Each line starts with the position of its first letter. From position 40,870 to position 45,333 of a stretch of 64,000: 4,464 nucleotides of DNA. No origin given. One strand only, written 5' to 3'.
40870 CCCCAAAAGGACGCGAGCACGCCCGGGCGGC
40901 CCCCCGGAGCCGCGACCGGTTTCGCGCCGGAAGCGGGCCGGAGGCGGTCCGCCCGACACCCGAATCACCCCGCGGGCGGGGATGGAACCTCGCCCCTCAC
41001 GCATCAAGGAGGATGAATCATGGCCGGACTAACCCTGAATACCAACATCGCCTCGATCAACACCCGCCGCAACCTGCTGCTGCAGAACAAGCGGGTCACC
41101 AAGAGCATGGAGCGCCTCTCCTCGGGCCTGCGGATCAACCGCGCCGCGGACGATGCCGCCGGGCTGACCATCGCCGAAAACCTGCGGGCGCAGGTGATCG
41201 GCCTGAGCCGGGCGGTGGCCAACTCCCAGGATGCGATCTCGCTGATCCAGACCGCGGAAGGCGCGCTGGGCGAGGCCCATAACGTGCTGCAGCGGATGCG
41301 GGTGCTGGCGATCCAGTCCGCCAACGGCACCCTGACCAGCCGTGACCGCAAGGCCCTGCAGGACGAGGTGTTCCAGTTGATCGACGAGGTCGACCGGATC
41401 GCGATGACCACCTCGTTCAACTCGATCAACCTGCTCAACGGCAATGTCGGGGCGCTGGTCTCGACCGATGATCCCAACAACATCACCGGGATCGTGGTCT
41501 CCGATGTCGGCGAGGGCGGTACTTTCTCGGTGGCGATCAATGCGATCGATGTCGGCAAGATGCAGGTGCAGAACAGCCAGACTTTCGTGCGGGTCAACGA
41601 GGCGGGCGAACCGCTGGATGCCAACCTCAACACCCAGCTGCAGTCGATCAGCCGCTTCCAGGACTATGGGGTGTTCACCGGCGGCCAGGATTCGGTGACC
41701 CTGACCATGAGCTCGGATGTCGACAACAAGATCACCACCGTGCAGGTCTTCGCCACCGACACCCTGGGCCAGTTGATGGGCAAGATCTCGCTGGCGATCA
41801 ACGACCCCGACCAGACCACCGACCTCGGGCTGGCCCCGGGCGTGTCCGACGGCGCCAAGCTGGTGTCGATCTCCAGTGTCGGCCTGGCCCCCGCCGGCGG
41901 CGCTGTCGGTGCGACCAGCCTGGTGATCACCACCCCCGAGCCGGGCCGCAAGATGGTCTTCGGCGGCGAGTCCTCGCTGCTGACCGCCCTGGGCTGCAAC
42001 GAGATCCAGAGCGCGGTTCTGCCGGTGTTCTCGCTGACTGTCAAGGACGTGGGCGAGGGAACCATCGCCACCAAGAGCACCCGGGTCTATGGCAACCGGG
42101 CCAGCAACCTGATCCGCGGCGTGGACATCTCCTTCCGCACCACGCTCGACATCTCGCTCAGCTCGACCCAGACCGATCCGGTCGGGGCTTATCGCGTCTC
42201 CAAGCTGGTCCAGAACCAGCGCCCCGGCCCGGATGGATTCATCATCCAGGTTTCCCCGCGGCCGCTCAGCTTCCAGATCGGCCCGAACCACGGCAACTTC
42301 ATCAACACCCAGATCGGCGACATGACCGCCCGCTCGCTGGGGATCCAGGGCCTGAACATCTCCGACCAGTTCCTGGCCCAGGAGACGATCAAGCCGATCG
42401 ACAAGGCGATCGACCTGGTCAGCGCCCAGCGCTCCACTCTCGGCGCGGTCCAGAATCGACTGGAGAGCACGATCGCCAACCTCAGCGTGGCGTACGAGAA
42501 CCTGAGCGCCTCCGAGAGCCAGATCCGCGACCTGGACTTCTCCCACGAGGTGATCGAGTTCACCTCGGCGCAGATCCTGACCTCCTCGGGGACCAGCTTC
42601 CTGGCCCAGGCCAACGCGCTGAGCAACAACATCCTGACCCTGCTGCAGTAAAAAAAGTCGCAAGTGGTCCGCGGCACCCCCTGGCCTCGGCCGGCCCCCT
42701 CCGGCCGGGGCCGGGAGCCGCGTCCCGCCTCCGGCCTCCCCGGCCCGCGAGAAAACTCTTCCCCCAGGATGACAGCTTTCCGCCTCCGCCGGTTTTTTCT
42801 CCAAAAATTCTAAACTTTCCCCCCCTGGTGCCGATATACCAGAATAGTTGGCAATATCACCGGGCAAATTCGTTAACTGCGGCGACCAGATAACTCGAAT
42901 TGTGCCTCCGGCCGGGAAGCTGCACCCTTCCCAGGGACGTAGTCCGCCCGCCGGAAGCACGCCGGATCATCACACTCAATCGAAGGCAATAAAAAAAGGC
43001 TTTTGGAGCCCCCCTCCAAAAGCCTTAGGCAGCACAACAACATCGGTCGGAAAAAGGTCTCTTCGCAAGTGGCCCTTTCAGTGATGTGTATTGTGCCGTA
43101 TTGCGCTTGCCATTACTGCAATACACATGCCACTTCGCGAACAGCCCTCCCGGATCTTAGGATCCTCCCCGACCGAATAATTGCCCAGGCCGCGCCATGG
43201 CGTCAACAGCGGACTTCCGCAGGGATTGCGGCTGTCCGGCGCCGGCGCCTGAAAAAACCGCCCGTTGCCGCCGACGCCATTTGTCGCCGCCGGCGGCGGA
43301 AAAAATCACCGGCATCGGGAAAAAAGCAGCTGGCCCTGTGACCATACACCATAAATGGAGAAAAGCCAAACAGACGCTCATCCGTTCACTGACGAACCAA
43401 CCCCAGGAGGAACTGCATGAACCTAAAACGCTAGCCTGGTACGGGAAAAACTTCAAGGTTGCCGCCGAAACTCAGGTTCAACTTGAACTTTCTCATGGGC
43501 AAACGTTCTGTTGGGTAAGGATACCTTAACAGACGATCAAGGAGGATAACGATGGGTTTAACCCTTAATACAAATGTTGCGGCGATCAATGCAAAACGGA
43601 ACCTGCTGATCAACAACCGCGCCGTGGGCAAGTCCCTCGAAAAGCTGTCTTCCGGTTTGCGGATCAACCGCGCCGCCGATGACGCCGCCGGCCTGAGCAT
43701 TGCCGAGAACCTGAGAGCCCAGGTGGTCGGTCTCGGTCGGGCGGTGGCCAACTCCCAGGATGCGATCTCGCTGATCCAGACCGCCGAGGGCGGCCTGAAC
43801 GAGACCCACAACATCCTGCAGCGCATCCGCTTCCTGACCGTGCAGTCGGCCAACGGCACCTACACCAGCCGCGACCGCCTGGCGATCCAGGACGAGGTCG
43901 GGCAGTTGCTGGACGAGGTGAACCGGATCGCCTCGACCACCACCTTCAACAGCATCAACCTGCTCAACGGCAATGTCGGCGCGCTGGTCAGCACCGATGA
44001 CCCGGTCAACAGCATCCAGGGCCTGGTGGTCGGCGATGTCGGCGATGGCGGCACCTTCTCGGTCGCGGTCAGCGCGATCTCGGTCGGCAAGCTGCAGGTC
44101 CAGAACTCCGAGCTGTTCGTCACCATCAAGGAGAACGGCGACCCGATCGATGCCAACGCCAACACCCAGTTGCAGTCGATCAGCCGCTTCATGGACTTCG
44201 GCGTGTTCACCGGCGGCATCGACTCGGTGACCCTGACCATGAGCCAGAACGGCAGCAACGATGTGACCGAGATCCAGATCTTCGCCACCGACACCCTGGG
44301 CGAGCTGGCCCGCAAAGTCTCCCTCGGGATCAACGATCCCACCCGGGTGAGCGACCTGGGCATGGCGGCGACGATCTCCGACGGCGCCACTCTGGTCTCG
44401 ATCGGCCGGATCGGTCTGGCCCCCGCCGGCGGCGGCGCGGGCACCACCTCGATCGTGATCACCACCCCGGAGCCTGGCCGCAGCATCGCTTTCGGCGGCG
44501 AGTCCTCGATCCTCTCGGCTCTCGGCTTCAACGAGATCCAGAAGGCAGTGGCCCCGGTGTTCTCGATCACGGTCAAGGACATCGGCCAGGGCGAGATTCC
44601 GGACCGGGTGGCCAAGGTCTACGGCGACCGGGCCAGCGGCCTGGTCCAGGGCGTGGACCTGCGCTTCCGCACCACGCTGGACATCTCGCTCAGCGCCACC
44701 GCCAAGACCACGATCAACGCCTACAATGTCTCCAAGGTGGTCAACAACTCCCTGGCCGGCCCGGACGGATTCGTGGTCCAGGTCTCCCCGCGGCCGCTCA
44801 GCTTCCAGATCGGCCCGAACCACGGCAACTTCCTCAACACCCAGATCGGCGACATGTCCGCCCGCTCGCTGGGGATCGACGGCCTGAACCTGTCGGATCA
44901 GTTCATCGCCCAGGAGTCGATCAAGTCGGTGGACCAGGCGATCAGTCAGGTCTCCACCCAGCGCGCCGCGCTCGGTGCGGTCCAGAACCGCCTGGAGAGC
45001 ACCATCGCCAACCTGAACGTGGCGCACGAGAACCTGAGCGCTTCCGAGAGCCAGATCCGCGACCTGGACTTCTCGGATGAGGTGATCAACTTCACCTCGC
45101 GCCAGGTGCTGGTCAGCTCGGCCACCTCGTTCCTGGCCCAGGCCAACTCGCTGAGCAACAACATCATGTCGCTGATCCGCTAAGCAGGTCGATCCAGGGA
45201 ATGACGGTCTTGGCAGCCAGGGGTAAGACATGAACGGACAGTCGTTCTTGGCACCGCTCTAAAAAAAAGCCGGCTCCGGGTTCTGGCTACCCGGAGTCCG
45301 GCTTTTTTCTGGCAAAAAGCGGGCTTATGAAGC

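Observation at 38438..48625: Four tandem flagellin paralogues separated by 0.68, 0.90 and 1.33 kb non-coding spacers, with sigma28 promoters far upstream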

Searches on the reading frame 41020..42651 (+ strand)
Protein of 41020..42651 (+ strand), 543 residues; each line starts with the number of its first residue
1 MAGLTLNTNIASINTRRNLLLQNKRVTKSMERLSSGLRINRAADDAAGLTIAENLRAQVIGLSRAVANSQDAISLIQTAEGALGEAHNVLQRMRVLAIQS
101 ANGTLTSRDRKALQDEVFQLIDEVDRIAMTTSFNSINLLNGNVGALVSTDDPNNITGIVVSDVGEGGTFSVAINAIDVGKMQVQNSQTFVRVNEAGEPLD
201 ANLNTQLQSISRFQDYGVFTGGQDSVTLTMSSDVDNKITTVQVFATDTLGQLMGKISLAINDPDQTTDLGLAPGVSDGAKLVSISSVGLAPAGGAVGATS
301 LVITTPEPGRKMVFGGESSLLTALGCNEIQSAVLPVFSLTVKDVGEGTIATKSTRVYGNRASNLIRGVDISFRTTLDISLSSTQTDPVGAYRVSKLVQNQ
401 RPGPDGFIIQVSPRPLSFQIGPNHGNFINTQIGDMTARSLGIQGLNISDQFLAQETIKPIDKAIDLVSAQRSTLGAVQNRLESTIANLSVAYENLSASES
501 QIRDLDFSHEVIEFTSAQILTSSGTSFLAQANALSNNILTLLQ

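Call 19: search_protein_families(library=pfam, proteins=[window:41020-42651:+])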
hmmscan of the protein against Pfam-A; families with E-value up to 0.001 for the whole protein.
window:41020-42651:+ (543 aa): 2 families
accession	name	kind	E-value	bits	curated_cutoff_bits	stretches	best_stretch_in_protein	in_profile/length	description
PF00669.25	Flagellin_N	-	2.7e-44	151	26.6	1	7-142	2-137/139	Bacterial flagellin N-terminal helical region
PF00700.27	Flagellin_C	-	5.2e-24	84.8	23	1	458-542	2-86/86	Bacterial flagellin C-terminal helical region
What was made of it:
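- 41020..42651 (+): fla2, flagellin, 543 aa; no promoter of its own found. Pfam (call 19).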

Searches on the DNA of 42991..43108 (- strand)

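Call 79: build_rna_model(alignment_id=A5)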
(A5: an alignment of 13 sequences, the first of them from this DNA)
Model R2 built from alignment A5 (13 sequences, 154 columns); structure: RNAalifold consensus.
model positions 126; base pairs 24; branch points 1; effective number of sequences 1.79; information 0.589 bits per position. Calibrated on 0.2 Mb of random sequence (short: E-values are rough).
structure used (alignment columns):
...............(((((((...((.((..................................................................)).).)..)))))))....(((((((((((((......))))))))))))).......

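Call 80: search_with_rna_model(model_id=R2, sources=[window, L001, L002, L003, L004, L005, L042, L043, L044, L045, L047, L048, L049, L050, L051, L052, L086, L087, L090, L091, L006, L007, L008, L009, L010, L011, L013, L019, L023, L030, L031, L040, L053, L059, L065, L077, L078, L083], max_evalue=0.001, make_alignment=false)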
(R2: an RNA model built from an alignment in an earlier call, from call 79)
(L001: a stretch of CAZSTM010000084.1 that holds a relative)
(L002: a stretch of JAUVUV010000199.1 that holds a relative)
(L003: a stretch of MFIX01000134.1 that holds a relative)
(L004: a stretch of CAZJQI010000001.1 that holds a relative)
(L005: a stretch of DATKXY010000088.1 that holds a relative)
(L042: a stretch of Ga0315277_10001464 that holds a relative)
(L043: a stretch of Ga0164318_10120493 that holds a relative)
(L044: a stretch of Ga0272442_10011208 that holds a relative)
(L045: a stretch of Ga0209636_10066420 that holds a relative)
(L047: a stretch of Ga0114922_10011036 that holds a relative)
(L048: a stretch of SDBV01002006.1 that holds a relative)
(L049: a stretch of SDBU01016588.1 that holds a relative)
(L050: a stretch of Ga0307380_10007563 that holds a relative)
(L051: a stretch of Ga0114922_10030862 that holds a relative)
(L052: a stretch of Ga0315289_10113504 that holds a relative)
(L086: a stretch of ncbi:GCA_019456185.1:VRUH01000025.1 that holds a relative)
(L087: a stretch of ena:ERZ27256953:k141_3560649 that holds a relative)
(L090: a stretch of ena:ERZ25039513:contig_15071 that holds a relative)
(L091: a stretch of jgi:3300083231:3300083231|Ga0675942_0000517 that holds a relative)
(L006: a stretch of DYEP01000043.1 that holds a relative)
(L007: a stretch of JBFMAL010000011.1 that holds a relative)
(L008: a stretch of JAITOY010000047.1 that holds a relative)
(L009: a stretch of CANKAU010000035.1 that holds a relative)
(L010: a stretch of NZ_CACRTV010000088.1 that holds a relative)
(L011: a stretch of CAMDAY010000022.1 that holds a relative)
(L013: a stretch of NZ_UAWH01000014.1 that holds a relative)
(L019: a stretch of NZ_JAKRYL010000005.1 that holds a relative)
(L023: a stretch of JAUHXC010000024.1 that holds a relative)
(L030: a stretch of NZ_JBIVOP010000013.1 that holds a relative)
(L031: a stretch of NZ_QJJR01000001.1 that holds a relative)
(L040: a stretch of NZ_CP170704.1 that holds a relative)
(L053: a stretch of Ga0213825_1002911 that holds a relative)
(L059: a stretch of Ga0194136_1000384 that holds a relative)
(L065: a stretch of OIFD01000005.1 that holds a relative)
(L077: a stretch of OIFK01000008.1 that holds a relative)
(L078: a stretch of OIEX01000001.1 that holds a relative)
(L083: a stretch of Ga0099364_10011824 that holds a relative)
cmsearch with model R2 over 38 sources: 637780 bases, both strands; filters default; matches with E-value up to 0.001: 32.
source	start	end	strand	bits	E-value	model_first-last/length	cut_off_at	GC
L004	9446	9571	-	132.4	1.5e-29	1-126/126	no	0.4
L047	5540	5665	-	132.4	1.5e-29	1-126/126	no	0.4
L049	4631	4756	-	132.3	1.7e-29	1-126/126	no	0.41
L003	1969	2098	-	126.9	3.4e-28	1-126/126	no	0.46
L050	11965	12085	-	125.6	7.3e-28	1-126/126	no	0.4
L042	8526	8649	-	124.4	1.4e-27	1-126/126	no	0.4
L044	5373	5502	-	123.3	2.6e-27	1-126/126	no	0.45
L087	9575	9702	-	112.7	1.1e-24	1-126/126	no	0.44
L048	6477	6608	-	112.5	1.2e-24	1-126/126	no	0.44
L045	406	538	-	111.9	1.7e-24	1-126/126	no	0.41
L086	9173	9305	-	110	4.8e-24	1-126/126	no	0.49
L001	5850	5982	-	108.6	1.1e-23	1-126/126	no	0.44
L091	9478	9606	-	107.8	1.7e-23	1-126/126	no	0.41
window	42991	43110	-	107.3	2.2e-23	1-126/126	no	0.5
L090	6491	6618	-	102.2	4e-22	1-126/126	no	0.47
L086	11444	11559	-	38.3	1.9e-06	1-126/126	no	0.47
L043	1991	2103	-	37.9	2.4e-06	1-126/126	no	0.47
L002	2227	2338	-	35.3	1.1e-05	1-126/126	no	0.48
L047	7897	8010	-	34.9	1.3e-05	1-126/126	no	0.51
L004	11803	11916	-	34.7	1.5e-05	1-126/126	no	0.51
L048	8745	8860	-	34.1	2.1e-05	1-126/126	no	0.46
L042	10851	10980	-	33.3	3.3e-05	1-126/126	no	0.43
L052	774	903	-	33.3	3.3e-05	1-126/126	no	0.43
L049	6982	7094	-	32.1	6.4e-05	1-126/126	no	0.5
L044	7737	7866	-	32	6.8e-05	1-126/126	no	0.48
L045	2687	2857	-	31.4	9.7e-05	1-126/126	no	0.5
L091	11751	11918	-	31.3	0.0001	1-126/126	no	0.44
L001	8131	8299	-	31.3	0.0001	1-126/126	no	0.48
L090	8789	8902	-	30.2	0.00019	1-126/126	no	0.54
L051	880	954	-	30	0.00021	1-126/126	no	0.49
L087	11819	11987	-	29.8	0.00023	1-126/126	no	0.54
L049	4620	4671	+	29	0.00036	1-126/126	no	0.37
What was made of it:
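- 42990..43132 (-): Predicted sRNA-2 unit: sigma-54-type promoter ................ (43132->43117), RNA of about 115 nt, terminator hairpin 43026->42996 plus T7. Model R2 gives one hit of 102-132 bits per relative (call 80).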

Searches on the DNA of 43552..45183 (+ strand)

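Call 73: search_rna_families(source=L004, start=4300, end=15300, threshold=evalue, max_evalue=1)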
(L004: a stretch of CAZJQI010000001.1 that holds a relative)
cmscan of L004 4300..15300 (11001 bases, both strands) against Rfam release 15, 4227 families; matches with E-value up to 1: 3.
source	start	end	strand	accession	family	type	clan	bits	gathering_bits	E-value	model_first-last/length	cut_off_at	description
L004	11917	11993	-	RF02621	BSnc120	Gene; sRNA;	-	24.8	114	0.046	1-88/88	no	Brucella sRNA 120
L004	9118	9166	+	RF03732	mir-2057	Gene; miRNA;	-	24.8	100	0.25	10-62/72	no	mir-2057 microRNA precursor family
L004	9411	9455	-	RF04239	mir-4679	Gene; miRNA;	-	23.9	88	0.75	1-75/75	no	mir-4679 microRNA precursor family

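Call 74: search_rna_families(sources=[L001, L042, L044, L048, L086, L087, L090, L091], threshold=gathering)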
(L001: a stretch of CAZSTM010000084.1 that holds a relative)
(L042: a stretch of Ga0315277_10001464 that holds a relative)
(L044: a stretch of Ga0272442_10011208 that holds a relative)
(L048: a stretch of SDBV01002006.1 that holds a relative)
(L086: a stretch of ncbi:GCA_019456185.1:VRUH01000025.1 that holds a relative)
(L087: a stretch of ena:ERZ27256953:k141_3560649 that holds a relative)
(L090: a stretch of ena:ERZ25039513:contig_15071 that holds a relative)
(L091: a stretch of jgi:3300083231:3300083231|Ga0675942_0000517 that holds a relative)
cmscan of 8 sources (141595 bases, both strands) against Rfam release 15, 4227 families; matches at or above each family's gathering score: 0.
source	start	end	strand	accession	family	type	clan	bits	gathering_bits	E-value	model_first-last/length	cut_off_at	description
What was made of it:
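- On Any Rfam 15 family (including riboswitches and flagellar RNA motifs): Nothing in 9 relatives (calls 73, 74).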
